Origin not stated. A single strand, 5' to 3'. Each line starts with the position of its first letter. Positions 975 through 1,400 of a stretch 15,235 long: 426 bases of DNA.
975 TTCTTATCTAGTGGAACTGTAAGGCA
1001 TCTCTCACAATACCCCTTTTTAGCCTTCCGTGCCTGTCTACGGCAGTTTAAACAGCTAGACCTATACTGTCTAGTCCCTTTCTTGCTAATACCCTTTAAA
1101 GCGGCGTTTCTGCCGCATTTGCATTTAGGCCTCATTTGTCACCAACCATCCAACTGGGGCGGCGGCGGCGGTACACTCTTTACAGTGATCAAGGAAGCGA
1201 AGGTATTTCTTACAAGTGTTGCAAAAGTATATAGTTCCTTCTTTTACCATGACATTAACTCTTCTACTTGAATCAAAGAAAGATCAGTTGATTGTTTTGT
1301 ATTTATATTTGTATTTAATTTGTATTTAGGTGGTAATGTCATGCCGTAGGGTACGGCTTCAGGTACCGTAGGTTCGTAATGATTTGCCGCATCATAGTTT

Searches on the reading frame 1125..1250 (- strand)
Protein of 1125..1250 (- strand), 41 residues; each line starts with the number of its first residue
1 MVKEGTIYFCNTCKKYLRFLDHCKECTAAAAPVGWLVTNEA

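Call 56: search_protein_families(library=pfam, proteins=[window:1125-1250:-], max_evalue=5)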
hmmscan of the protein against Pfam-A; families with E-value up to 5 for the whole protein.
window:1125-1250:- (41 aa): 4 families
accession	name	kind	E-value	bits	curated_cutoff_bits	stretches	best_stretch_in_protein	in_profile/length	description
PF07191.17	Zn_ribbon_6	-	0.0029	18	25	1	2-28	11-37/67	Double zinc ribbon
PF12773.13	DZR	-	0.0066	17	27.3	1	9-30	14-34/45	Double zinc ribbon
PF06869.18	DUF1258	-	0.037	14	33.1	1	6-29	15-38/253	Protein of unknown function (DUF1258)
PF24485.1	zf-C2H2_DHX34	-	0.075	13.5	27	1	8-19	2-13/25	DHX34-like, C2H2-type zinc finger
